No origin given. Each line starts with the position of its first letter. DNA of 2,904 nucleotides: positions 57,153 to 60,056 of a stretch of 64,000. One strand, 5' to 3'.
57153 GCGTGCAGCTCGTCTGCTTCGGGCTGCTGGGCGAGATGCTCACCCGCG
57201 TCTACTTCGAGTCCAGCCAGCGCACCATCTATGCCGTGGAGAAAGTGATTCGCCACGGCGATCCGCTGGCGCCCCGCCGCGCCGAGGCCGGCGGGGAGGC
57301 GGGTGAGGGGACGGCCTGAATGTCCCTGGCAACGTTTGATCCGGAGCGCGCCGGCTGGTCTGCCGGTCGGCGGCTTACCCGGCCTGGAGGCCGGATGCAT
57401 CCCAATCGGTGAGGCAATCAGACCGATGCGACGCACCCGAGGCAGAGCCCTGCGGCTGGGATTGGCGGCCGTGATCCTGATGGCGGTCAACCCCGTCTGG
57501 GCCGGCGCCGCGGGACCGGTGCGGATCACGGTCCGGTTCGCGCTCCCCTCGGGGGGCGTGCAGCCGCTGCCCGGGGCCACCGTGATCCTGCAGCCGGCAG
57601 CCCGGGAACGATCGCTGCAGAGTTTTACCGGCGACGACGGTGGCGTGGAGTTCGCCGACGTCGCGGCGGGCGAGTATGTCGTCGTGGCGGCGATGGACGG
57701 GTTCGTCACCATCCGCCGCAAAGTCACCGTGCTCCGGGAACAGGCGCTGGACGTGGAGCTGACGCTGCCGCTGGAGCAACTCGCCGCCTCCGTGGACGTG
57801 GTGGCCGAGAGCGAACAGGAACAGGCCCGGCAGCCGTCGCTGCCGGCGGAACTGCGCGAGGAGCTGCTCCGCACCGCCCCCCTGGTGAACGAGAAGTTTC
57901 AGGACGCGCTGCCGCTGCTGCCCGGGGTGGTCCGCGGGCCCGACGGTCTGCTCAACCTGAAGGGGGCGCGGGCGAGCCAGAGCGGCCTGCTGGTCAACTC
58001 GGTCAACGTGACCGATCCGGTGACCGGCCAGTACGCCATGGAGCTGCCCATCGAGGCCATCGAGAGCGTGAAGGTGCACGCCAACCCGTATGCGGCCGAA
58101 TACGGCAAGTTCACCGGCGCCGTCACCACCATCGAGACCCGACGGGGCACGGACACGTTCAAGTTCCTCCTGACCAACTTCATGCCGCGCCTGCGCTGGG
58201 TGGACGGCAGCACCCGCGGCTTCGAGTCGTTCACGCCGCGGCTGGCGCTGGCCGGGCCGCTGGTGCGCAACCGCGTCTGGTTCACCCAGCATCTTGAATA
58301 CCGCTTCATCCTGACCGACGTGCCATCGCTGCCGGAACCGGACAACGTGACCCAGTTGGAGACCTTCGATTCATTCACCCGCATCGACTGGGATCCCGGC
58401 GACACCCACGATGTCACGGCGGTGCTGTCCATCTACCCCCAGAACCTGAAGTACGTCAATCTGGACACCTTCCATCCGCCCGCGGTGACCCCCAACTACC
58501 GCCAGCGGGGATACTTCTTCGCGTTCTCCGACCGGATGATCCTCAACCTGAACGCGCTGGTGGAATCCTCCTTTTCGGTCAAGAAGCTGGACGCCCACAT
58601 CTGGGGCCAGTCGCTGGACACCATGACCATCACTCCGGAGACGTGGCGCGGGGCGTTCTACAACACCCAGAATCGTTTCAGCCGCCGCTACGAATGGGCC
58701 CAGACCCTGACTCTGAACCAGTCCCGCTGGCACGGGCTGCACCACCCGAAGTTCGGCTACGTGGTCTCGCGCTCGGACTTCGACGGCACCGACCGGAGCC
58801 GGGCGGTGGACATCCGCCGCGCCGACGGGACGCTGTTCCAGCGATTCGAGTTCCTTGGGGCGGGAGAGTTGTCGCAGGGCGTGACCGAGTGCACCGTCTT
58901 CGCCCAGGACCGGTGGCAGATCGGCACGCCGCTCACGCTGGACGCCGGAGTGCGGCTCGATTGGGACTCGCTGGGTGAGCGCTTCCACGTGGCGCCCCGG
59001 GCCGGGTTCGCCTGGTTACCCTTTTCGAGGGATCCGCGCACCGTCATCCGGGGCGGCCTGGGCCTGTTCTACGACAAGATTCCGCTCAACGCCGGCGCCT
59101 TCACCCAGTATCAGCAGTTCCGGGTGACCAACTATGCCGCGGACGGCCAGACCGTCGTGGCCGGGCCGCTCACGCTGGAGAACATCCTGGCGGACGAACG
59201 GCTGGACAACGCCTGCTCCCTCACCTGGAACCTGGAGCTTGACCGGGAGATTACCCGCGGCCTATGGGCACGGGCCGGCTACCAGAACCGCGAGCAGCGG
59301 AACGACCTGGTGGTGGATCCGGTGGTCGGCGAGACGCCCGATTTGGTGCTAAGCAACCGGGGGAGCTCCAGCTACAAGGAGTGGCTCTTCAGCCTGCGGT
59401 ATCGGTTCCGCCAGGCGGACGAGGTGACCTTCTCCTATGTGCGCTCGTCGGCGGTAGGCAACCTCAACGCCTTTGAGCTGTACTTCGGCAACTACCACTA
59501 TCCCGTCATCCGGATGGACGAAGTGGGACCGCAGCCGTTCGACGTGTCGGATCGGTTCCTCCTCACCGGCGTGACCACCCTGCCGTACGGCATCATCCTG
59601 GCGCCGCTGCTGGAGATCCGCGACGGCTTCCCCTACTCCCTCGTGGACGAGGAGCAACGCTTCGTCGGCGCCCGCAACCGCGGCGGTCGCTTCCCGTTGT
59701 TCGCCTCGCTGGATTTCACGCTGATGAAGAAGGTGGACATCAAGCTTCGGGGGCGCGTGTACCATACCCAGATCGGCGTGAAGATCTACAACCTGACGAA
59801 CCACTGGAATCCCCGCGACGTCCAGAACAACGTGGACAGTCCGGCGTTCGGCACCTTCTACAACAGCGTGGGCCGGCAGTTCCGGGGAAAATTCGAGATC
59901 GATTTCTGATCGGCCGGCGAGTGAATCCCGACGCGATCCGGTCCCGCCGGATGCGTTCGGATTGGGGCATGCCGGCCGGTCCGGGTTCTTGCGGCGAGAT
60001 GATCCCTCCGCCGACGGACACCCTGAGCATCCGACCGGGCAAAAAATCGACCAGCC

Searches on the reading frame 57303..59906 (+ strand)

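Call 56: search_protein_families(library=pfam, proteins=[window:57303-59906:+], max_evalue=0.001)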
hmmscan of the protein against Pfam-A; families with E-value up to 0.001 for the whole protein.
window:57303-59906:+ (868 aa): 5 families
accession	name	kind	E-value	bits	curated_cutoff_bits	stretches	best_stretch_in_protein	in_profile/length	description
PF25183.1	OMP_b-brl_4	-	7e-23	81.4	30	1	562-763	437-680/838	Outer membrane beta barrel domain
PF13620.12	CarboxypepD_reg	-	6.4e-10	39.7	32.3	1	87-155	12-81/82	Carboxypeptidase regulatory-like domain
PF00593.30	TonB_dep_Rec_b-barrel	-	5.2e-07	30.3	27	1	396-573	55-227/436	TonB dependent receptor-like, beta-barrel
PF13715.12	CarbopepD_reg_2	-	0.00023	21.6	32.2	1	87-160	12-81/88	CarboxypepD_reg-like domain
PF07715.20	Plug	-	0.00049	21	23.9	0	197-270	23-102/107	TonB-dependent Receptor Plug Domain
